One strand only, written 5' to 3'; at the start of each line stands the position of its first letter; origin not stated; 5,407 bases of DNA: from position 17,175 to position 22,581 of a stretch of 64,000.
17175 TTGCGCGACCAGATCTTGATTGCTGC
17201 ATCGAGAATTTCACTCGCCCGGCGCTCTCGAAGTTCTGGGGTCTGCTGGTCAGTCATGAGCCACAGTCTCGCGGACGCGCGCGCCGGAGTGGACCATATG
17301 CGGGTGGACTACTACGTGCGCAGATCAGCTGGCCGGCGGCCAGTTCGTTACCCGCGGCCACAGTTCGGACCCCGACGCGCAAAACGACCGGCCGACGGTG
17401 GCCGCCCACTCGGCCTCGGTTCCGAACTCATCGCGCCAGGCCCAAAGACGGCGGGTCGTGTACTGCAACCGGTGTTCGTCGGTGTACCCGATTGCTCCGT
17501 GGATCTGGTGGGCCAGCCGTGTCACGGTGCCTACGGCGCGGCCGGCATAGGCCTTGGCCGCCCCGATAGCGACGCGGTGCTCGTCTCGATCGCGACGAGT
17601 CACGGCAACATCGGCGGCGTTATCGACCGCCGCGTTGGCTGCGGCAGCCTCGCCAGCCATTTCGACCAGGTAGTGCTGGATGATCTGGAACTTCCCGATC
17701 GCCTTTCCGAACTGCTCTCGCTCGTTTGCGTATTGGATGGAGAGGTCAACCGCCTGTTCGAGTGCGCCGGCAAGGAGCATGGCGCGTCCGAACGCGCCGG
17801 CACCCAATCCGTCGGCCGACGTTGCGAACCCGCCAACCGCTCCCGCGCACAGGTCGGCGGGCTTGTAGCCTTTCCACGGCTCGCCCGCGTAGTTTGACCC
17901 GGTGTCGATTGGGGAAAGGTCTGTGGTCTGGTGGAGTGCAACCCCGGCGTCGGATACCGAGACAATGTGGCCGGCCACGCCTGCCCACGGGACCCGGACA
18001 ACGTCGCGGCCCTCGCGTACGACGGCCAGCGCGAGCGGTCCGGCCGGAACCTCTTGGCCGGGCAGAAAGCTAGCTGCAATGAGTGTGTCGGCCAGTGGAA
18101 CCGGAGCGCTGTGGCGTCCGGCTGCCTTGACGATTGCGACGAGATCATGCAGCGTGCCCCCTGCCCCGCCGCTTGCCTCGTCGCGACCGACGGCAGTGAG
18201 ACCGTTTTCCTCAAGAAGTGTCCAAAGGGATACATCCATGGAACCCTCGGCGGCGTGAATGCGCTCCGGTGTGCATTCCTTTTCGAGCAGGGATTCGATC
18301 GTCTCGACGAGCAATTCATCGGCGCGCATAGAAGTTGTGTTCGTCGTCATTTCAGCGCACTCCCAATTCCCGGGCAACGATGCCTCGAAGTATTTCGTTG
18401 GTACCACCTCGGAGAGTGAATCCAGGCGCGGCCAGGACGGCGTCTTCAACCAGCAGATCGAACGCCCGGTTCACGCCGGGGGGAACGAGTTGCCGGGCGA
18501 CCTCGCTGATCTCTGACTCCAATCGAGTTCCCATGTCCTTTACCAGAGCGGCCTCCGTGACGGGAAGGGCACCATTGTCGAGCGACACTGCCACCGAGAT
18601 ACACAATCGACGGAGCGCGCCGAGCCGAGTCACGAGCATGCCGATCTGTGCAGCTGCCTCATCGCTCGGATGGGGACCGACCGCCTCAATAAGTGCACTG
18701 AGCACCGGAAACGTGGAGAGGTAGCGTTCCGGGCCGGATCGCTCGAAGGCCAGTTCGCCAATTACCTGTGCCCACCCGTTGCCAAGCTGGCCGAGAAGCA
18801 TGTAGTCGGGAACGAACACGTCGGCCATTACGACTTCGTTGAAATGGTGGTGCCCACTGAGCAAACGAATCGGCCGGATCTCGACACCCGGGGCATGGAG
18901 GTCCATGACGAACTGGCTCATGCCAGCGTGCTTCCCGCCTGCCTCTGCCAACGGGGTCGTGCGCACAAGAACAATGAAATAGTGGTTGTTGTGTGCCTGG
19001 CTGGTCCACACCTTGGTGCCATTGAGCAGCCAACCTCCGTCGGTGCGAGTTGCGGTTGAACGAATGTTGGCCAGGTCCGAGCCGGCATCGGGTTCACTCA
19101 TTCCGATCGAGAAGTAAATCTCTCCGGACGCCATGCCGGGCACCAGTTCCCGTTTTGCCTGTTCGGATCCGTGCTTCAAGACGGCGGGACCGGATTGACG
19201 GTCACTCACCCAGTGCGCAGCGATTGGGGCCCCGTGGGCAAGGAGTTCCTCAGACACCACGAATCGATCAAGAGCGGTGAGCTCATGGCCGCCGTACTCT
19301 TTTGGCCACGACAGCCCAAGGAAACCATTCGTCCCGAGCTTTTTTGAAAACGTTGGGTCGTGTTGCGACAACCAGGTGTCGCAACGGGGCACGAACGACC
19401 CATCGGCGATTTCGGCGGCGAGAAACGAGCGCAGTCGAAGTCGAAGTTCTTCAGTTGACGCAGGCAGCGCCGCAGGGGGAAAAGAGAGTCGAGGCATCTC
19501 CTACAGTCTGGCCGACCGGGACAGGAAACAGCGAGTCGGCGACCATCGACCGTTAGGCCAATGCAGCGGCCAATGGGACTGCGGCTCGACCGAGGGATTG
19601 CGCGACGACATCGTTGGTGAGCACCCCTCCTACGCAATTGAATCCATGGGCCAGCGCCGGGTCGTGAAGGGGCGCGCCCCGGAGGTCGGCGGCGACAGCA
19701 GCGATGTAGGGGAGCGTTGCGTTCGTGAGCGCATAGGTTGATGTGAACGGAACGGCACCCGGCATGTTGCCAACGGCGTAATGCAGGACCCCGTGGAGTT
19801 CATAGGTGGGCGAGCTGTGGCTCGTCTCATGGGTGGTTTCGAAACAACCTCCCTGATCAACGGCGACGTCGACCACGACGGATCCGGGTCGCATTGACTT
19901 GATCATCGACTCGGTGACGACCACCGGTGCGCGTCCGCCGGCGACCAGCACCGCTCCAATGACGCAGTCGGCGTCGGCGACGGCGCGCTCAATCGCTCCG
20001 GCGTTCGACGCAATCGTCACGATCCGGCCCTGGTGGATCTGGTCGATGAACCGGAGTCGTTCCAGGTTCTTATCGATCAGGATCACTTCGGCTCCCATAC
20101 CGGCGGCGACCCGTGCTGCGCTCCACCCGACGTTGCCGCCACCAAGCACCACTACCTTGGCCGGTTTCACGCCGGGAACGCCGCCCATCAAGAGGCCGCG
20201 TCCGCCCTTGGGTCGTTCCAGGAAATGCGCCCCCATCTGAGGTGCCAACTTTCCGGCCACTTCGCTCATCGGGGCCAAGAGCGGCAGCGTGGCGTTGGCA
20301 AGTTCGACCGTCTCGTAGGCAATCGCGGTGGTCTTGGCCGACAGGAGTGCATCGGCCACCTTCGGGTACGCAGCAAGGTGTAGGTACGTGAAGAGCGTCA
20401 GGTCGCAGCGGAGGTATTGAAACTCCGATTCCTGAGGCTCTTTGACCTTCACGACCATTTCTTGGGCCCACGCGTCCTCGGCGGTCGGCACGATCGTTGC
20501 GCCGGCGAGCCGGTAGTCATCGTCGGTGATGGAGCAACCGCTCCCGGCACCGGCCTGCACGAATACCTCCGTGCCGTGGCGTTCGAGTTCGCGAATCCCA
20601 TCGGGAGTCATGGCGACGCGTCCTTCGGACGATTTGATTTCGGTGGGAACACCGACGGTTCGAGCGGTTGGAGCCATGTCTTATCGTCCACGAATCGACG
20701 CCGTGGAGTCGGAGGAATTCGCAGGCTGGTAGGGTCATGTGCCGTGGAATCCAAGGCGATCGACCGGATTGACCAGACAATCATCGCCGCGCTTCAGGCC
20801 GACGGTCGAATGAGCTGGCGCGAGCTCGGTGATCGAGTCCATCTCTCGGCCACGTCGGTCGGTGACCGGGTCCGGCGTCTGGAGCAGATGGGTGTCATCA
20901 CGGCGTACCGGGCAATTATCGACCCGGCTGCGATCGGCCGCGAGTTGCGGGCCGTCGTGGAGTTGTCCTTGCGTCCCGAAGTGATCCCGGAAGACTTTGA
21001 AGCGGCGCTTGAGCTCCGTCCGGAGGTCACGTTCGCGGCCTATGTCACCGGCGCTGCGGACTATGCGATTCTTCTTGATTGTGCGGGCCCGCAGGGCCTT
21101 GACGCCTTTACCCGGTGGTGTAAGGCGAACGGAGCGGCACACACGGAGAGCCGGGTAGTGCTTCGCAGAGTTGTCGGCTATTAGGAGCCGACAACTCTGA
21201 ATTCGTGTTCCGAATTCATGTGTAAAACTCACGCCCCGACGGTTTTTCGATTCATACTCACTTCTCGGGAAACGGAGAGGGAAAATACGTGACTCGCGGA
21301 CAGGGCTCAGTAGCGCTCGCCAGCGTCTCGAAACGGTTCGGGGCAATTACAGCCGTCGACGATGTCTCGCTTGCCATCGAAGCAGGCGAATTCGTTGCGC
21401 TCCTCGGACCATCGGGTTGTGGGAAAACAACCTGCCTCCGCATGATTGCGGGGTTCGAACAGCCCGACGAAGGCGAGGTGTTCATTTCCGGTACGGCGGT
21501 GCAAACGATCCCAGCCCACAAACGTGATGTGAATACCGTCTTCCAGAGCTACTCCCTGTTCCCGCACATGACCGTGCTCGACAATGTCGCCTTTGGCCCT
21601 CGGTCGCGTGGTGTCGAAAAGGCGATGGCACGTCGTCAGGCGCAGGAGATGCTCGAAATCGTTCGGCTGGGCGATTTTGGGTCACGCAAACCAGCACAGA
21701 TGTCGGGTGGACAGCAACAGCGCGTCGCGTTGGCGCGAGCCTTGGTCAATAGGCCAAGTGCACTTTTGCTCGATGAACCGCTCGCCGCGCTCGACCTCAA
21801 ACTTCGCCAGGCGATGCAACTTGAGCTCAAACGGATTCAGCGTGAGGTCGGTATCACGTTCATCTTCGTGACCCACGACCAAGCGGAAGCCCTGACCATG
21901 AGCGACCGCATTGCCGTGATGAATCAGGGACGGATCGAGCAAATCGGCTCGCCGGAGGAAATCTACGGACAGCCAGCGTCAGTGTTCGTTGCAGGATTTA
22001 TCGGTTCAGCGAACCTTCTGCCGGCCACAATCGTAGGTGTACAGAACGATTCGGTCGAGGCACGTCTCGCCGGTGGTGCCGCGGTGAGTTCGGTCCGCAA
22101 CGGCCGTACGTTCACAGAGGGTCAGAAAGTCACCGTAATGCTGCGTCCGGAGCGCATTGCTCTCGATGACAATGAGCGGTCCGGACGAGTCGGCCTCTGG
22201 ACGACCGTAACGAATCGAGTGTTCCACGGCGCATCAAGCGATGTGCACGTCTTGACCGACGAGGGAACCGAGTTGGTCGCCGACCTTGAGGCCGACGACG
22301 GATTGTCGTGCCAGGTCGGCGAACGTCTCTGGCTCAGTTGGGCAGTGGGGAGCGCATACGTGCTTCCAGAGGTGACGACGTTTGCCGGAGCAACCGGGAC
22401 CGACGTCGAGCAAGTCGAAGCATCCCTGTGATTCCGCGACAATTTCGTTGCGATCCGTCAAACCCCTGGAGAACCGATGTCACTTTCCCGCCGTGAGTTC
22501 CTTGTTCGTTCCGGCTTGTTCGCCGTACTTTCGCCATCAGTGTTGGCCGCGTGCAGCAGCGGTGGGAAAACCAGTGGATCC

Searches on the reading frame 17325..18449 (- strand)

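Call 70: search_protein_families(library=pfam, proteins=[window:17325-18449:-], max_evalue=0.00001)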
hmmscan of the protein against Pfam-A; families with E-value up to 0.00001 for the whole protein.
window:17325-18449:- (374 aa): 3 families
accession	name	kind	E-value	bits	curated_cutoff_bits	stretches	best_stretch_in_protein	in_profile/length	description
PF00441.29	Acyl-CoA_dh_1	-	8.7e-23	81.6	22.4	1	207-335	3-128/150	Acyl-CoA dehydrogenase, C-terminal domain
PF08028.16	Acyl-CoA_dh_2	-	1.4e-07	32.3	22.7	1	223-333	4-121/134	Acyl-CoA dehydrogenase, C-terminal domain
PF02771.21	Acyl-CoA_dh_N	-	2.9e-06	28.1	22.9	1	45-119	5-80/113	Acyl-CoA dehydrogenase, N-terminal domain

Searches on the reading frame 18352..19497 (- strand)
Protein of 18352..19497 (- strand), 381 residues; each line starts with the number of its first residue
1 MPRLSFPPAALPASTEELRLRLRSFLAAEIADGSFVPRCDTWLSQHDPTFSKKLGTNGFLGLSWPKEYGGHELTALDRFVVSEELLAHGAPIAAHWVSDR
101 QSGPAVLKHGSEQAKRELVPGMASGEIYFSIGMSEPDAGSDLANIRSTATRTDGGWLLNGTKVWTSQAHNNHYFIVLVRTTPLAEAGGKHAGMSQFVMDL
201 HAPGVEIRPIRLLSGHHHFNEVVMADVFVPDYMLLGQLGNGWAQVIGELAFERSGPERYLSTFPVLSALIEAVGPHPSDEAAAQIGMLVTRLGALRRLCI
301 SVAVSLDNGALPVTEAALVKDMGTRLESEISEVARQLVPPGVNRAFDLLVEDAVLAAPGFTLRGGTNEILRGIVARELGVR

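Call 70: search_protein_families(library=pfam, proteins=[window:18352-19497:-], max_evalue=0.00001)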
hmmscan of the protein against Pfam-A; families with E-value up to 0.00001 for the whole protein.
window:18352-19497:- (381 aa): 3 families
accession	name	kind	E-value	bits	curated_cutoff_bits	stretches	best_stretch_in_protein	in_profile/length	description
PF02770.24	Acyl-CoA_dh_M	-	1.7e-19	70.2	33.3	1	131-226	2-96/97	Acyl-CoA dehydrogenase, middle domain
PF02771.21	Acyl-CoA_dh_N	-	2.2e-18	67.1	22.9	1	15-126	4-113/113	Acyl-CoA dehydrogenase, N-terminal domain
PF00441.29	Acyl-CoA_dh_1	-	4.5e-08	33.8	22.4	1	284-378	56-149/150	Acyl-CoA dehydrogenase, C-terminal domain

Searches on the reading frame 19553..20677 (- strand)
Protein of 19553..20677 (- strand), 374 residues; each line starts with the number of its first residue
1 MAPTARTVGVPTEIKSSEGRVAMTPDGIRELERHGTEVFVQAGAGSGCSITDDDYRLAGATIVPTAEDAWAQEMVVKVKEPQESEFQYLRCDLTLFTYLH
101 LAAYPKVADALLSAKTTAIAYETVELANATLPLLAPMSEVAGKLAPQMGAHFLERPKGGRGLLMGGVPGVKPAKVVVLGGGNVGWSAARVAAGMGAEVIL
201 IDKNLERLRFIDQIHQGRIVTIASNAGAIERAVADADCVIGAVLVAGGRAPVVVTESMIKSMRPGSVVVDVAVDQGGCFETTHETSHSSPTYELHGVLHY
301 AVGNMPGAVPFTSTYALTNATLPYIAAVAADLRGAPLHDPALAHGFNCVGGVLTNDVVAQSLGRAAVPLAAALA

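Call 70: search_protein_families(library=pfam, proteins=[window:19553-20677:-], max_evalue=0.00001)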
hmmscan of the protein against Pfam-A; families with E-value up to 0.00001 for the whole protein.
window:19553-20677:- (374 aa): 2 families
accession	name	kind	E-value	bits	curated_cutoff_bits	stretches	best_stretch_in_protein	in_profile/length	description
PF01262.27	AlaDh_PNT_C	-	3.3e-77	259.2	23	1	145-355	1-213/214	Alanine dehydrogenase/PNT, C-terminal domain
PF05222.21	AlaDh_PNT_N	-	2e-45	154.8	30.4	1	9-141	1-136/136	Alanine dehydrogenase/PNT, N-terminal domain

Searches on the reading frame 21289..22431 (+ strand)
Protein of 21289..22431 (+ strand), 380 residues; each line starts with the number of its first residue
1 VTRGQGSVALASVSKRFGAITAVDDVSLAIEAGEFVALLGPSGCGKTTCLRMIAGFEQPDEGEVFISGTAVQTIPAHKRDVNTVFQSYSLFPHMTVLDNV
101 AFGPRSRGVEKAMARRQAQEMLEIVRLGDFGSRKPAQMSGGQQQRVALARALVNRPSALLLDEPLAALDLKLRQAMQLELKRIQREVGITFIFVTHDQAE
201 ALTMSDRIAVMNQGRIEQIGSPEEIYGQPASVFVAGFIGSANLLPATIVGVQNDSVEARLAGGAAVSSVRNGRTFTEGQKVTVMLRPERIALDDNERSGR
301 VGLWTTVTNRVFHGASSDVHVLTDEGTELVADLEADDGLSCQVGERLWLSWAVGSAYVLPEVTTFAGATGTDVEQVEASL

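Call 70: search_protein_families(library=pfam, proteins=[window:21289-22431:+], max_evalue=0.00001)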
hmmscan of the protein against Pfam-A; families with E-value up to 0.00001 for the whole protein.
window:21289-22431:+ (380 aa): 2 families
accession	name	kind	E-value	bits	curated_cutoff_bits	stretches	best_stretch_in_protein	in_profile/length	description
PF00005.33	ABC_tran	-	7.2e-38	130.7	25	1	24-166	2-137/137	ABC transporter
PF08402.16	TOBE_2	-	1.5e-12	47.9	21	1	283-359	1-76/76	TOBE domain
